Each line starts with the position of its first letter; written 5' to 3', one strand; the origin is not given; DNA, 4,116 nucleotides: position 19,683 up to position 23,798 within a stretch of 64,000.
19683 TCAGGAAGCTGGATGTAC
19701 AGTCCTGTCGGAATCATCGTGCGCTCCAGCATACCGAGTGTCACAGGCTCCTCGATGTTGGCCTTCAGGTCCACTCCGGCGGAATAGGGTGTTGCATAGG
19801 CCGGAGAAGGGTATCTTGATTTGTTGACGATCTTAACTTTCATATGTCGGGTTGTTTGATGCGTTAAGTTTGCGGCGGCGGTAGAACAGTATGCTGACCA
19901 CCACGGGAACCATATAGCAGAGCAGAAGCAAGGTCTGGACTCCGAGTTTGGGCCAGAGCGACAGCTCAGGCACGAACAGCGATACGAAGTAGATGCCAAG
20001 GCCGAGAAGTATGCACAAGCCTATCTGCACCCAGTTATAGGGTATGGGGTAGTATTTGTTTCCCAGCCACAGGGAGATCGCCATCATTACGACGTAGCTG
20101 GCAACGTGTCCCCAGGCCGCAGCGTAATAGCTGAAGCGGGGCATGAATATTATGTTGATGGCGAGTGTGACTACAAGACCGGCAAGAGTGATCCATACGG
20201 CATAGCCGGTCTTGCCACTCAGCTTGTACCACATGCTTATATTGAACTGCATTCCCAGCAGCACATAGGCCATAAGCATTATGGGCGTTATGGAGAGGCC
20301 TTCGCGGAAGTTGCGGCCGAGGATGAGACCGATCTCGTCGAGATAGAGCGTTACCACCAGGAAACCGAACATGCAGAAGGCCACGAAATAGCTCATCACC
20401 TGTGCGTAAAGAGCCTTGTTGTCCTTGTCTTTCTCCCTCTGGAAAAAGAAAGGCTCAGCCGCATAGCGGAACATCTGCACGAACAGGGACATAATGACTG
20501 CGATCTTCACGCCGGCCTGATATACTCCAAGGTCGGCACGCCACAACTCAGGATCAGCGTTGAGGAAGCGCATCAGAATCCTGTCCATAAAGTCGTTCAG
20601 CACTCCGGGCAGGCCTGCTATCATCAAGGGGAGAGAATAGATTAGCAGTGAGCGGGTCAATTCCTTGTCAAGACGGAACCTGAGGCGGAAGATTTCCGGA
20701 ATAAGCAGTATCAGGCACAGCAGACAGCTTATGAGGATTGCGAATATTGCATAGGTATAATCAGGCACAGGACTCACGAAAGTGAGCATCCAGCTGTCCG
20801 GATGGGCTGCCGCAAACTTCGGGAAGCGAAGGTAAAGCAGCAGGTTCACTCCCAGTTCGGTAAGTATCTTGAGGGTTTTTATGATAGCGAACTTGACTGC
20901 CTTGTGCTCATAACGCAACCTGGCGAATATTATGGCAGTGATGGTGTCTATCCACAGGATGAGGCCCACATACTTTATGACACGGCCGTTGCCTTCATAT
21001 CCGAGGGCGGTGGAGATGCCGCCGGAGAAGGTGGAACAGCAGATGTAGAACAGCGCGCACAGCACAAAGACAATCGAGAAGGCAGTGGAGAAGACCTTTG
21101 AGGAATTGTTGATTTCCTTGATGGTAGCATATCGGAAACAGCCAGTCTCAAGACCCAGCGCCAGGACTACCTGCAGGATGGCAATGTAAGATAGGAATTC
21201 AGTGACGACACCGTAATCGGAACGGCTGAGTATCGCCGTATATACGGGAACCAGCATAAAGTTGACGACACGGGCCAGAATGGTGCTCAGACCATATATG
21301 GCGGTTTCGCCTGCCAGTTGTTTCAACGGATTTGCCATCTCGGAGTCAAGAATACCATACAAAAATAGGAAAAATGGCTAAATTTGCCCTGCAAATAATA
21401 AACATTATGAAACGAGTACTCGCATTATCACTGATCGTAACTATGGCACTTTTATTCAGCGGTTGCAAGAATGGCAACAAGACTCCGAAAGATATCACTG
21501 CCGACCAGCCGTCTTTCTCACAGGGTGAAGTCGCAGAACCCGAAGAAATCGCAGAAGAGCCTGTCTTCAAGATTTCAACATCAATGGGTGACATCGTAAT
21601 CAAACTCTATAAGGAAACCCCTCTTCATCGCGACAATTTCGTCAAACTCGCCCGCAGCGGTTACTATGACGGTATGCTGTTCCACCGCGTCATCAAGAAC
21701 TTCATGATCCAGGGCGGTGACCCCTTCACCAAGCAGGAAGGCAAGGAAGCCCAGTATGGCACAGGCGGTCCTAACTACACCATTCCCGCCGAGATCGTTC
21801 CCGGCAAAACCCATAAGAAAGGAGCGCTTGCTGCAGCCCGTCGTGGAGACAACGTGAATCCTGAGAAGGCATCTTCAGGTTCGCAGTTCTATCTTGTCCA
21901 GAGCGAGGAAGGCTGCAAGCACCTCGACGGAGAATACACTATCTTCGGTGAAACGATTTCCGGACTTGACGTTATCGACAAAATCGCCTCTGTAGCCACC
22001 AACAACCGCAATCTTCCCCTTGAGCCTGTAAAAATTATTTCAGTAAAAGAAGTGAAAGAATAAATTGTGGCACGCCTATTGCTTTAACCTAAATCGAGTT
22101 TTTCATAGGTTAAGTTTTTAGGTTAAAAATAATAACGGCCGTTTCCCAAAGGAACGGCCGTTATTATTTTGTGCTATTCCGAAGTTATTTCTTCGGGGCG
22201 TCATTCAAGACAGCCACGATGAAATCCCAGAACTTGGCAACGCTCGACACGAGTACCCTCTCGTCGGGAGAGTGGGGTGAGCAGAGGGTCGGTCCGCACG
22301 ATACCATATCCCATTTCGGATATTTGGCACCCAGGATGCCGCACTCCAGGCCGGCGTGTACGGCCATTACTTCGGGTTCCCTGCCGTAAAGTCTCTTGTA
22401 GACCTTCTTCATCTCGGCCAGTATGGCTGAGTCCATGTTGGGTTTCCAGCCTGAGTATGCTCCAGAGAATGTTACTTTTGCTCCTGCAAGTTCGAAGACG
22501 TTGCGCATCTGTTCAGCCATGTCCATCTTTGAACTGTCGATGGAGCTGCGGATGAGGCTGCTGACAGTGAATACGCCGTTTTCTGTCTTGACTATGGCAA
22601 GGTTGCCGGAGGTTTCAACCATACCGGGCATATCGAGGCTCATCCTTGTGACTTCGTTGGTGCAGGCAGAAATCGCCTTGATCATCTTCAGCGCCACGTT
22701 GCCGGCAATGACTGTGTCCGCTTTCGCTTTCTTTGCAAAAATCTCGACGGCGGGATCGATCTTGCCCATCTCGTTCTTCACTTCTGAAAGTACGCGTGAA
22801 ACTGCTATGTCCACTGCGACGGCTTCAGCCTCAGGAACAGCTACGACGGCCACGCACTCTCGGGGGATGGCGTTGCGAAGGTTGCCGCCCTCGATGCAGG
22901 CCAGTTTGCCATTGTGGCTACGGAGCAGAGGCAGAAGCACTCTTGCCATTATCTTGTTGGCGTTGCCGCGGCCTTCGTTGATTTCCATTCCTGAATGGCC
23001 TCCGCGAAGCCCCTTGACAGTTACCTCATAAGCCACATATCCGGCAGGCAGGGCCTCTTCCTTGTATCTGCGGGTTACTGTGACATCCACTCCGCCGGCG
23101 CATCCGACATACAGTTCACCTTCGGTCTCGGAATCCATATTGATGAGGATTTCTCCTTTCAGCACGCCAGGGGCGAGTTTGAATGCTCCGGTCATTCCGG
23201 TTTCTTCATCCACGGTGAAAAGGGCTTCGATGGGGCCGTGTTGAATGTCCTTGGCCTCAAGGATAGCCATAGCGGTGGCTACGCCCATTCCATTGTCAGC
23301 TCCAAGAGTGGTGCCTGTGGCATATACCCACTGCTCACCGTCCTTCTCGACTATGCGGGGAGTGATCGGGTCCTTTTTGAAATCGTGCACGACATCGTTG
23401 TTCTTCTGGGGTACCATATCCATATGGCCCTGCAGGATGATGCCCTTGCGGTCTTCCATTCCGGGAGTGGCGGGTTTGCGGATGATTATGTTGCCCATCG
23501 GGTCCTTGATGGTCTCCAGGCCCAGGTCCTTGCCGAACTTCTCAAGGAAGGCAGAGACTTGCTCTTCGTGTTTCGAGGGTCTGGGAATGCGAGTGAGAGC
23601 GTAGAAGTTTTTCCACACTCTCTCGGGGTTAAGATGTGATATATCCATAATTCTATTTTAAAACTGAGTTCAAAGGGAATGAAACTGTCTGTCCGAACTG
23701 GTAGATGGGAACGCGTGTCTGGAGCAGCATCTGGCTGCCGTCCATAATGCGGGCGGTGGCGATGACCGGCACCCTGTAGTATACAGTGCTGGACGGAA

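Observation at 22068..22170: Full-consensus sigma-54 promoter aimed at a gene-free 75-nt stretch closed by a terminator: candidate RpoN-dependent sRNA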

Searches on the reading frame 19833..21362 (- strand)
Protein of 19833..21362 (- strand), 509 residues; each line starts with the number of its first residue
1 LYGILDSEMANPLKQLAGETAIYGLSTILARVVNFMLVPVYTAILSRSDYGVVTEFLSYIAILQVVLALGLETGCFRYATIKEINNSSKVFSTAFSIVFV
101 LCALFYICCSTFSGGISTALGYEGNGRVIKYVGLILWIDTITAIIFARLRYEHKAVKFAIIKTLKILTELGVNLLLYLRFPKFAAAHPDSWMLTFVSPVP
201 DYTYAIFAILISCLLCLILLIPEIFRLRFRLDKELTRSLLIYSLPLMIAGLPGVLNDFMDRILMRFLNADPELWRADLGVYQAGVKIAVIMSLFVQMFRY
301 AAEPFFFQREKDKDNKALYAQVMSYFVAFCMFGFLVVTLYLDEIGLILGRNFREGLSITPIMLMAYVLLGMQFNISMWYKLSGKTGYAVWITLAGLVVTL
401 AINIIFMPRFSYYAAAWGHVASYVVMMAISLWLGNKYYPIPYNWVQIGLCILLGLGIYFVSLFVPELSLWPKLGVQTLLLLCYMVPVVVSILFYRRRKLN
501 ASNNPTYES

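Call 11: search_protein_families(library=pfam, proteins=[window:19833-21362:-])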
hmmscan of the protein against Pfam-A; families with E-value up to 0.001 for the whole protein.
window:19833-21362:- (509 aa): 2 families
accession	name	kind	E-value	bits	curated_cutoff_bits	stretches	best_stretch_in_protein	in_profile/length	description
PF13440.11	Polysacc_synt_3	-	2.2e-09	37.4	23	1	44-175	5-131/293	Polysaccharide biosynthesis protein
PF01943.22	Polysacc_synt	-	7.9e-09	35.8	28.2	2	201-308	165-272/274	Polysaccharide biosynthesis protein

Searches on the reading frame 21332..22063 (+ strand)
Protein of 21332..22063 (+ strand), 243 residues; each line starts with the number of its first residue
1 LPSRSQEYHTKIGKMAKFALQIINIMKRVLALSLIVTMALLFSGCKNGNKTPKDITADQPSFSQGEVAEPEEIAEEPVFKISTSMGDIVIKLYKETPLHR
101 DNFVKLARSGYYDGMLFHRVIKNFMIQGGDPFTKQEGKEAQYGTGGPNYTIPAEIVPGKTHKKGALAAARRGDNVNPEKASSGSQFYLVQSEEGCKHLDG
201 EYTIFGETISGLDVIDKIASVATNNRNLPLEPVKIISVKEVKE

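Call 11: search_protein_families(library=pfam, proteins=[window:21332-22063:+])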
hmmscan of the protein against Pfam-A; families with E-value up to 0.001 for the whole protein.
window:21332-22063:+ (243 aa): 1 family
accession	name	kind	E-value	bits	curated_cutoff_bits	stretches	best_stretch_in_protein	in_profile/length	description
PF00160.26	Pro_isomerase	-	3.5e-45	154.5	21.7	1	79-239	2-158/159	Cyclophilin type peptidyl-prolyl cis-trans isomerase/CLD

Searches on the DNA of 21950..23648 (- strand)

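Call 26: search_rna_families(source=window, start=21950, end=22300, threshold=evalue, max_evalue=10)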
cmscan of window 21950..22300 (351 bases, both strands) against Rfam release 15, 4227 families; matches with E-value up to 10: 31.
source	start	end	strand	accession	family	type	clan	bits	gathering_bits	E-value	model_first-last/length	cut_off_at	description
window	22096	22173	+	RF04319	BTncRNA_FopS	Gene; sRNA;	-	38.3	56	0.00025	1-71/71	no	Bacteroidetes FopS (family of paralogous sRNAs)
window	22127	22169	+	RF03665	MIR4359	Gene; miRNA;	-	24.7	75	0.017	14-55/67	no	MIR4359 microRNA precursor family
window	22126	22170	-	RF04134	MIR7504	Gene; miRNA;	-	23.8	83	0.058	1-124/124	no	MIR7504 microRNA precursor family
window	22100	22172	+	RF02074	STnc240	Gene; sRNA;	-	23.7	55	0.25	1-77/77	no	Enterobacterial sRNA STnc240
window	22124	22188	-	RF02074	STnc240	Gene; sRNA;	-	23.4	55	0.28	1-77/77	no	Enterobacterial sRNA STnc240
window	22096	22169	+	RF04182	GibS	Gene; sRNA;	-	23.1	115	0.39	1-142/142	no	GibS sRNA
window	22086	22160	+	RF02693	psm_mec_RNA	Gene; sRNA;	-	23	85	0.54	1-143/143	no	psm_mec locus RNA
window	22126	22170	-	RF03940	MIR9563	Gene; miRNA;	-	22.4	90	0.058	1-127/127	no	MIR9563 microRNA precursor family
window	22077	22172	-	RF00265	SNORA69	Gene; snRNA; snoRNA; HACA-box;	-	22.3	47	0.1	1-132/132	no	Small nucleolar RNA SNORA69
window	22094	22164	+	RF04180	BTnc231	Gene; sRNA;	-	22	80.4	0.019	1-154/154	no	Bacteroides sRNA BTnc231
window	22085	22178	+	RF00394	SNORA4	Gene; snRNA; snoRNA; HACA-box;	CL00023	22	56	0.45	1-141/141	no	Small nucleolar RNA SNORA4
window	22117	22176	-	RF00827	mir-77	Gene; miRNA;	-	21.9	83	0.016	1-89/89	no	mir-77 microRNA precursor family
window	22049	22176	+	RF01606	plasmodium_snoR31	Gene; snRNA; snoRNA; HACA-box;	-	21.5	60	1.3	1-145/145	no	small nucleolar RNA snoR31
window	22126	22170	+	RF03664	MIR6288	Gene; miRNA;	-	21.1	74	0.092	1-92/92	no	MIR6288 microRNA precursor family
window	22044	22175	+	RF00558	L20_leader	Cis-reg; leader;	-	21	58.7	0.07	1-127/127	no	Ribosomal protein L20 leader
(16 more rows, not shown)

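Call 28: search_rna_families(source=window, start=22040, end=22200, threshold=evalue, max_evalue=0.01, show_alignments=1)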
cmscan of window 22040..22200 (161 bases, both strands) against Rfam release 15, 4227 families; matches with E-value up to 0.01: 3.
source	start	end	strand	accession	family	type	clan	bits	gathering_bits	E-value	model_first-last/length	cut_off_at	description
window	22096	22173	+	RF04319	BTncRNA_FopS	Gene; sRNA;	-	38.3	56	0.00011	1-71/71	no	Bacteroidetes FopS (family of paralogous sRNAs)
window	22081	22168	+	RF00506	Thr_leader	Cis-reg; leader;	-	36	55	1.3e-05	1-118/118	no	Threonine operon leader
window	22127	22169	+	RF03665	MIR4359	Gene; miRNA;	-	24.7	75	0.0079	14-55/67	no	MIR4359 microRNA precursor family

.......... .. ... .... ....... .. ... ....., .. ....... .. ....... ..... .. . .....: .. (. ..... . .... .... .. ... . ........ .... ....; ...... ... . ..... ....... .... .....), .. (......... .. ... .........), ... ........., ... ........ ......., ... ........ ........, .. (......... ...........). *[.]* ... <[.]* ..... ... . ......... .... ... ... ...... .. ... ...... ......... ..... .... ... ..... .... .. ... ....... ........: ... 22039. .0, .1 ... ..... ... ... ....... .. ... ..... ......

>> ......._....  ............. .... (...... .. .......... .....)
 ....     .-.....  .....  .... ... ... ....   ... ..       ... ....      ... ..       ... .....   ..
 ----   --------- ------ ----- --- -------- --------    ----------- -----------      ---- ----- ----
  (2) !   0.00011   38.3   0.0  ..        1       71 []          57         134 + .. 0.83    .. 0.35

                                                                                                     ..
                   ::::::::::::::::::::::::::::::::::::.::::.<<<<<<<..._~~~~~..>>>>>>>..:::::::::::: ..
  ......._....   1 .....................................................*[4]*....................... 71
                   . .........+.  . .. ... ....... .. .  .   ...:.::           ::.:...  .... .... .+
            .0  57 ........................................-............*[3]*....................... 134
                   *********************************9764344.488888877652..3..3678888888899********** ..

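Call 47: search_with_rna_model(model_id=R1, sources=[L001, L002, L003, L004, L005, L006, L007, L008, L009, L010, L011, L012, L013, L014, L015, L016, L017, L018, L019, L020, L021, L022, L023, L024, L025, L026, L027, L028, L029, L030, L031, L032, L033, L034, L035, L036, L037, L038, L039, L040, L041, L042, L043, L044, L045, L046, L047, L048, L049, L050, L051, L052, L053, L054, L055, L056, L057, L058, L059, L060, L061, L062, L063, L064, L065, L066, L067, L068, L069, L070, L071, L072, L073, L074, L075, L076, L077, L078, L079, L080], max_evalue=0.1)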
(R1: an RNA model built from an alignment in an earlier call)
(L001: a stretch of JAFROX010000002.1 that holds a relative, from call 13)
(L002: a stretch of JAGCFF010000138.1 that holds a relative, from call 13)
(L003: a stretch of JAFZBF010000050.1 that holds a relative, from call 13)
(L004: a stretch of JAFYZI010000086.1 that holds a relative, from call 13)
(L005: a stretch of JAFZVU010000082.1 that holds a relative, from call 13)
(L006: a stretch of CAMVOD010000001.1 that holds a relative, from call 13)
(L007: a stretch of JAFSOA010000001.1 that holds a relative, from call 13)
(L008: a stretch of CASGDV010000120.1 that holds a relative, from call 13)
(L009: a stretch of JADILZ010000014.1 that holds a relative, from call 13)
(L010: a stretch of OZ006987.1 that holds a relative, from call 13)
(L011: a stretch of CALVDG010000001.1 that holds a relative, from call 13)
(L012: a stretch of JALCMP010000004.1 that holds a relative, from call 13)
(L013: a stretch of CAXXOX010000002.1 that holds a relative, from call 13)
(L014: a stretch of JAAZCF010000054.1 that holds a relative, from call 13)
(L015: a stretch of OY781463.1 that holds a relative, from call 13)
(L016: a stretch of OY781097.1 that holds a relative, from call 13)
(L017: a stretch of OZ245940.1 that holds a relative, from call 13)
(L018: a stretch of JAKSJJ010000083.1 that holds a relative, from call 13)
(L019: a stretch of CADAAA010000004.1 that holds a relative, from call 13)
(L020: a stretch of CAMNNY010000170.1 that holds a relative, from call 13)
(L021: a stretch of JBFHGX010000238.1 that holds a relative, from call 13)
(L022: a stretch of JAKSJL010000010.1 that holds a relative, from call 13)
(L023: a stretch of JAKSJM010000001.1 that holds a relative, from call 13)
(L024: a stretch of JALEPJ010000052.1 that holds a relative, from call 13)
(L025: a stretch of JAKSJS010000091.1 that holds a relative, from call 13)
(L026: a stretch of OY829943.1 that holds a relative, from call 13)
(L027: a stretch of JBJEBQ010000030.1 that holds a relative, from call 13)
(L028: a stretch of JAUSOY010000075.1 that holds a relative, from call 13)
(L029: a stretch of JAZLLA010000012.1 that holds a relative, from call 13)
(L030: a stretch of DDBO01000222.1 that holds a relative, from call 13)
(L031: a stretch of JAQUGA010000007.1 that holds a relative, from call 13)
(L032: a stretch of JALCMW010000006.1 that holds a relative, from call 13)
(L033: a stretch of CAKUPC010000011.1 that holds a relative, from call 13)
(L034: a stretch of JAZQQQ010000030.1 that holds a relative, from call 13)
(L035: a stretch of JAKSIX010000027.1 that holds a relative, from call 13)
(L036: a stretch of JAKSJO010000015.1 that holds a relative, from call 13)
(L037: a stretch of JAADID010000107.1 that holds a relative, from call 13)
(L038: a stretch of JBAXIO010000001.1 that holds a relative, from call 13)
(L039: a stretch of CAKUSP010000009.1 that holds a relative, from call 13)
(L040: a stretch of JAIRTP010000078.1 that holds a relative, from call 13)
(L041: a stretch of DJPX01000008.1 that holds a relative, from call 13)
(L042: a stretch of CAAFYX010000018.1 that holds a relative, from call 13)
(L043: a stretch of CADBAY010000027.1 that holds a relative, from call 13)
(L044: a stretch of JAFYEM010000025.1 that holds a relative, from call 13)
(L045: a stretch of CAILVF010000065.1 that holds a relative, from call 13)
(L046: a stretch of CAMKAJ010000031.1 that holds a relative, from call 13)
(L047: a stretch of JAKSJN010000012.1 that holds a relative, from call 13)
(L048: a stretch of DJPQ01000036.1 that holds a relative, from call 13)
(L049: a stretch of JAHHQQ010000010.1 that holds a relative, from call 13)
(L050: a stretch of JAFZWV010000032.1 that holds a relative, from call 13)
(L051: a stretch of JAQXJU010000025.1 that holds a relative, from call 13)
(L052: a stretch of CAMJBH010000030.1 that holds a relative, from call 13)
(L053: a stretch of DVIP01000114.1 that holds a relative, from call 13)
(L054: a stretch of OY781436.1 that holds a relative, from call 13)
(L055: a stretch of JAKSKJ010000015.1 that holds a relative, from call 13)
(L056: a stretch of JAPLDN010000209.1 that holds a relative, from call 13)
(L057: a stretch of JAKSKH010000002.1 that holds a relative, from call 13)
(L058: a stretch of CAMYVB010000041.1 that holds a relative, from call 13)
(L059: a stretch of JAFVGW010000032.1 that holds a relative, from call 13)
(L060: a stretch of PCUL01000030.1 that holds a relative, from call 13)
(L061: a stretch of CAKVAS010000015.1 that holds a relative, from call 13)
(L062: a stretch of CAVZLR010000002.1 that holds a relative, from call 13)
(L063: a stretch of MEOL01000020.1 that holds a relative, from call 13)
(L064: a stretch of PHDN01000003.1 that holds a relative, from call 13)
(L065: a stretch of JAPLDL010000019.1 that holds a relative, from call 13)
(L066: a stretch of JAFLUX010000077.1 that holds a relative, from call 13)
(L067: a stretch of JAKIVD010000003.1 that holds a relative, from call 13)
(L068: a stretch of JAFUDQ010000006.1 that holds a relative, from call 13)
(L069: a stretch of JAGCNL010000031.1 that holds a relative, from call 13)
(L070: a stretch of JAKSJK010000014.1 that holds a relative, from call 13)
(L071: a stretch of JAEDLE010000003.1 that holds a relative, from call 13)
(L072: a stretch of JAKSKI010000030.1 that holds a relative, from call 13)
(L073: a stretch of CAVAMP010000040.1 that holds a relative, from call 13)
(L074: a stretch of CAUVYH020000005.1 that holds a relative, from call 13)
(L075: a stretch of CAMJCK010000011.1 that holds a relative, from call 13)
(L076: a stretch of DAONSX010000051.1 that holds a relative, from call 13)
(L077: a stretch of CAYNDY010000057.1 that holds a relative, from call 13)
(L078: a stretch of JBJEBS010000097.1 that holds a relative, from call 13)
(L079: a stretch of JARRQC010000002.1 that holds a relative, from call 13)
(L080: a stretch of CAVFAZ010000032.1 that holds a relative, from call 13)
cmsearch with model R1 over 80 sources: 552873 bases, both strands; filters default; matches with E-value up to 0.1: 2.
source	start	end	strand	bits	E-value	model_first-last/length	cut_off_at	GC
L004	4611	4689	-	64.9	1.7e-12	1-84/84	no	0.34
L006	4473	4551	-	54.3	5.1e-10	1-84/84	no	0.35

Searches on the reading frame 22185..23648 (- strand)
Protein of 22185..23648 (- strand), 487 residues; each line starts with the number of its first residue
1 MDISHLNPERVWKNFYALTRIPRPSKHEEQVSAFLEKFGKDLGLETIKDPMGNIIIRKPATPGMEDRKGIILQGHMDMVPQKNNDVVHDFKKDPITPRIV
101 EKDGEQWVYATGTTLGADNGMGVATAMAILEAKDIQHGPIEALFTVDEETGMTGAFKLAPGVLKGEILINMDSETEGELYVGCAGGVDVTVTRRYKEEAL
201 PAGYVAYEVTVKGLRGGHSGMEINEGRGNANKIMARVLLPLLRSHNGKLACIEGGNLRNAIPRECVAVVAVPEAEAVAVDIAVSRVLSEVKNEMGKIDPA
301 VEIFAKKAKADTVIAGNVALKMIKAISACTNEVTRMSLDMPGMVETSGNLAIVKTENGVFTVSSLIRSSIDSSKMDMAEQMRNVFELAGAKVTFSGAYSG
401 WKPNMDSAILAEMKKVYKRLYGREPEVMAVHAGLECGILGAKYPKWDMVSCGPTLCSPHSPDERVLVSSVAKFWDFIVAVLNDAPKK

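Call 11: search_protein_families(library=pfam, proteins=[window:22185-23648:-])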
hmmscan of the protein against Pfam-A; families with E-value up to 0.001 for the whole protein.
window:22185-23648:- (487 aa): 3 families
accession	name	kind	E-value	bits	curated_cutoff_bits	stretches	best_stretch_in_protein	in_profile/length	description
PF01546.33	Peptidase_M20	-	5.5e-20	72.6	24.6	1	71-481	1-204/206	Peptidase family M20/M25/M40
PF07687.19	M20_dimer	-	1.7e-09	38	21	1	210-295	2-104/107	Peptidase dimerisation domain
PF04389.22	Peptidase_M28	-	0.00032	20.9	21.3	1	63-173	8-94/193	Peptidase family M28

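Call 13: find_related_loci(query=window:22185-23648:-, collection=genome_contigs, flank=3000)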
Query window:22185-23648:- (487 aa) in genome_contigs; peptide patterns used: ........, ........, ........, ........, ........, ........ (x = any residue, [..] = any of these).
599 stretches matched a pattern (row limit reached: there are more); 580 encode a relative of the query (tblastn E <= 1e-3); the best 80 are kept; 80 distinct loci.
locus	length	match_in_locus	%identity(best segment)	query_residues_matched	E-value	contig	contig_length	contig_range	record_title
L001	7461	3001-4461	95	1-487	0e+0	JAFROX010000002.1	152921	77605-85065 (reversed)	MAG: Bacteroidales bacterium isolate RGIG2667 Goat_Omasum-2__c475, whole genome shotgun sequence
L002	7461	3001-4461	95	1-487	0e+0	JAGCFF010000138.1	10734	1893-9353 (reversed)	MAG: Bacteroidales bacterium isolate RGIG9737 Yak_Omasum-3__c903366, whole genome shotgun sequence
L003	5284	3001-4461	93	1-487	0e+0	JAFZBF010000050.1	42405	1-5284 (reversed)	MAG: Bacteroidales bacterium isolate RGIG7608 Water_buffalos_Omasum-5__c1337616, whole genome shotgun sequence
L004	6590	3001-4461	89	1-487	0e+0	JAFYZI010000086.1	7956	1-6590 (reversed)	MAG: Bacteroidales bacterium isolate RGIG7559 Water_buffalos_Omasum-2__c501768, whole genome shotgun sequence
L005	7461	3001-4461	88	1-487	0e+0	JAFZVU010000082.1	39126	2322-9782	MAG: Bacteroidales bacterium isolate RGIG8143 Water_buffalos_Rumen-3__c1804206, whole genome shotgun sequence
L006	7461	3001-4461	89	1-487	0e+0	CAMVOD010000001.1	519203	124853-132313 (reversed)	MAG TPA_asm: uncultured Bacteroidales bacterium isolate SRR8387716_bin.71_metaWRAP_v1.3_MAG genome assembly, contig: ERZ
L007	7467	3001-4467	65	1-487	0e+0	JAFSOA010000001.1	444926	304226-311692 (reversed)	MAG: Bacteroidales bacterium isolate RGIG3317 Goat_Reticulum-5__c43, whole genome shotgun sequence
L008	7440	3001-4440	62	1-483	0e+0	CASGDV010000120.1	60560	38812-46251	uncultured Bacteroidales bacterium isolate CO.B2.metabat-bins.117 genome assembly, contig: CO.B2.metabat-bins.117.fa_k14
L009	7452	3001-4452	61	1-487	0e+0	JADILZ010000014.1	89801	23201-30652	MAG: Candidatus Cryptobacteroides excrementipullorum isolate 2478 G6M85__C22601_L89801_SRR9113729, whole genome shotgun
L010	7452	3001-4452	62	1-487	0e+0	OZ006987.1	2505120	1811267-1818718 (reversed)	MAG: uncultured Bacteroidales bacterium isolate metabat2_pooled_metaflye.726 MAG genome assembly, chromosome: 1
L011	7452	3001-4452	62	1-487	0e+0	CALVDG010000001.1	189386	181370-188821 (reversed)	MAG: uncultured Bacteroidales bacterium isolate BRZ_L__bin42 genome assembly, contig: BRZ_L__NODE_133_length_189386_cov_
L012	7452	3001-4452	59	1-487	0e+0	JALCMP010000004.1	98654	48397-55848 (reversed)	MAG: Bacteroidales bacterium isolate UW_MP_BACTE4_1 Ga0455783_00102, whole genome shotgun sequence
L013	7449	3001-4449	59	2-487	0e+0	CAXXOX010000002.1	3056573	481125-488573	MAG: Bacteroidales bacterium isolate 201d7cc5-cfe6-415f-8efa-99aa2e61e932 genome assembly, contig: contig_2, whole genom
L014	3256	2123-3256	74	1-378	0e+0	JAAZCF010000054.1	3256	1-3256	MAG: Bacteroidales bacterium isolate AS07pgkLD_113 40921_AS07, whole genome shotgun sequence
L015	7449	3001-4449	57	2-487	0e+0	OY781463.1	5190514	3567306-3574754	MAG: Bacteroidales bacterium isolate 1213159b-2f29-4165-836d-87c69f3987a4 genome assembly, chromosome: 1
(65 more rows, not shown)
